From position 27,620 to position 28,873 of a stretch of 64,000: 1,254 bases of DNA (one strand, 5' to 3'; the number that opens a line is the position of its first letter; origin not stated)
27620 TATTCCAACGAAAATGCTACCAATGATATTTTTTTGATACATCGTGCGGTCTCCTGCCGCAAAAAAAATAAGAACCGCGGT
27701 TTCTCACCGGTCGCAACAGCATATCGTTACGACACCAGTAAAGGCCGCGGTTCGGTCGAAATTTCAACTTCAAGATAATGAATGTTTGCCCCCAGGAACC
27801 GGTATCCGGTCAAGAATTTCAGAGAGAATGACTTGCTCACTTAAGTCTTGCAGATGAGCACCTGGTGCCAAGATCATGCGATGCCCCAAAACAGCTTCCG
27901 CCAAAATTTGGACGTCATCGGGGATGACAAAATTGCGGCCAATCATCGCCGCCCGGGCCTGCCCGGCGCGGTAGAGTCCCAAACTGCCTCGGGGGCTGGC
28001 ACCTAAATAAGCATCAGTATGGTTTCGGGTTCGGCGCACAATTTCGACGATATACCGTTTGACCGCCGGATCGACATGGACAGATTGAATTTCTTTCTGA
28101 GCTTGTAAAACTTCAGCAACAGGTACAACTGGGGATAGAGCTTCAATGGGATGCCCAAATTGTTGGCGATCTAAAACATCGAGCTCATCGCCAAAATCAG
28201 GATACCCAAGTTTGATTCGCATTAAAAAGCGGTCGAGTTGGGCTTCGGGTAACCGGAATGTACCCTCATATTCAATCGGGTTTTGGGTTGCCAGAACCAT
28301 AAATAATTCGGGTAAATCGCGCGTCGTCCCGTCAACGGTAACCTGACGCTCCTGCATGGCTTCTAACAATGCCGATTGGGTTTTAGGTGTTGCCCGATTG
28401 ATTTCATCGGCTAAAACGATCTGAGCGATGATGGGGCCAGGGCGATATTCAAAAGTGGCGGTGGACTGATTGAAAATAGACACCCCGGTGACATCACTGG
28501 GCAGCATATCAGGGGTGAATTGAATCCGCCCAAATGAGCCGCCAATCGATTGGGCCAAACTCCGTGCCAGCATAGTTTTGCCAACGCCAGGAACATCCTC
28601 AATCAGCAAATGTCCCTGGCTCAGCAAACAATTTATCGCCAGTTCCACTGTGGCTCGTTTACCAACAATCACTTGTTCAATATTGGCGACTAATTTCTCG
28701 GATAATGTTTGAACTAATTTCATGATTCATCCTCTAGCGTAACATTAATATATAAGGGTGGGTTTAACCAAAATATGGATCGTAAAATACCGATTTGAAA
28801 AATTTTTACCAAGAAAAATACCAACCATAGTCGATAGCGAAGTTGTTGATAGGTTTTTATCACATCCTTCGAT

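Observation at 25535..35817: MoxR AAA+ / DUF58-transglutaminase module nested inside an ATPase-less Opp-type permease + SBP transcription unit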

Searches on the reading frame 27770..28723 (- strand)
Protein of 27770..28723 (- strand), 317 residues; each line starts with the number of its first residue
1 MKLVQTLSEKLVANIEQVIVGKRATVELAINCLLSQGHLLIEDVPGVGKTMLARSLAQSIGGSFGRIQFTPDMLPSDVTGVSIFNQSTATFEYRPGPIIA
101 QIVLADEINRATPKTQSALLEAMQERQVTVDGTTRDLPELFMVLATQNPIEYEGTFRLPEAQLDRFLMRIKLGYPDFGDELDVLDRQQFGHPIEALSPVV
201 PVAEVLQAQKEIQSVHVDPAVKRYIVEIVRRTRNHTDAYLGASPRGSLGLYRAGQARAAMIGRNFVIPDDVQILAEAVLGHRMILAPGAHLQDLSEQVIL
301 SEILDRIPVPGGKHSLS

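Call 3: search_protein_families(library=pfam, proteins=[window:27770-28723:-], max_evalue=0.01)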
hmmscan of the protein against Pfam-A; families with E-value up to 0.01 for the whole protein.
window:27770-28723:- (317 aa): 12 families
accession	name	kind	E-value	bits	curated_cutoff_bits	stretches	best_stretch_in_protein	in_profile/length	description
PF07726.17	AAA_3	-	1.1e-64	216.6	27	1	38-168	1-131/131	ATPase family associated with various cellular activities (AAA)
PF17863.7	AAA_lid_2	-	6e-21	74.4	22.7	1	230-303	1-74/74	AAA lid domain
PF07728.20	AAA_5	-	2.7e-15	57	22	1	44-166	7-139/139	AAA domain (dynein-related subfamily)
PF20030.5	bpMoxR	-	5e-11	42.5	27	1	11-172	6-166/205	MoxR domain in the MoxR-vWA-beta-propeller ternary systems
PF00004.35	AAA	-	2.4e-07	31.7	21.2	1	44-173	6-130/131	ATPase family associated with various cellular activities (AAA)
PF00158.32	Sigma54_activat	-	0.00027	21.1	20.2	1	29-148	15-143/168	Sigma-54 interaction domain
PF20720.3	nSTAND3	-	0.00069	19.8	27.2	1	26-58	7-39/155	Novel STAND NTPase 3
PF05496.18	RuvB_N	-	0.0033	17.6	27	0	35-128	32-113/159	Holliday junction DNA helicase RuvB P-loop domain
PF00493.29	MCM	-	0.0036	16.9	23.3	1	37-151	58-175/224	MCM P-loop domain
PF11209.13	LmeA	-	0.0037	17.8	27.3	1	78-219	71-209/217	LmeA-like phospholipid-binding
PF00692.24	dUTPase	-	0.0071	16.6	22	0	73-112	67-108/129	dUTPase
PF07724.20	AAA_2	-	0.0089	16.5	27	0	38-129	5-105/166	AAA domain (Cdc48 subfamily)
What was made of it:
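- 27770..28723 (-): MoxR-type AAA+ ATPase (317 aa), coupled to the TG gene by an ATGA overlap. Pfam AAA_3 (E 1e-64) + AAA_lid_2 (call 3).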

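Call 70: search_protein_families(library=ncbifam, proteins=[window:27770-28723:-], max_evalue=0.00001)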
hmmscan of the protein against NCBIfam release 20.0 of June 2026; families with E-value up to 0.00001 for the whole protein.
window:27770-28723:- (317 aa): 5 families
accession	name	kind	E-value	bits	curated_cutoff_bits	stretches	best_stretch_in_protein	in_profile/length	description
TIGR02031.1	BchD-ChlD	equivalog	1.3e-10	40.6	499.55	1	102-287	94-275/608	magnesium chelatase ATPase subunit D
TIGR02442.1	Cob-chelat-sub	hypoth_equivalog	1.3e-08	33.7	779.45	1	102-289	130-316/641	putative cobaltochelatase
NF047784.1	MadB_ATPase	equivalog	6.2e-08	32.2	475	0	102-207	141-241/298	MadB family AAA-type ATPase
TIGR02640.1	gas_vesic_GvpN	equivalog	7.3e-07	29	266.8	0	104-188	110-198/262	gas vesicle protein GvpN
NF010054.0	PRK13531.1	equivalog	1.4e-06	27.7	681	1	10-276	13-282/498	ATPase RavA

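Call 71: search_protein_families(library=padloc, proteins=[window:27770-28723:-], max_evalue=0.001)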
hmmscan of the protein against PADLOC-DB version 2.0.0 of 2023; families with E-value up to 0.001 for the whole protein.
window:27770-28723:- (317 aa): 1 family
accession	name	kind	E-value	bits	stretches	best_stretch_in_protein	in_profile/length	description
PDLC00915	TRIP13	-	0.00034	18.1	1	18-71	45-103/302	TRIP13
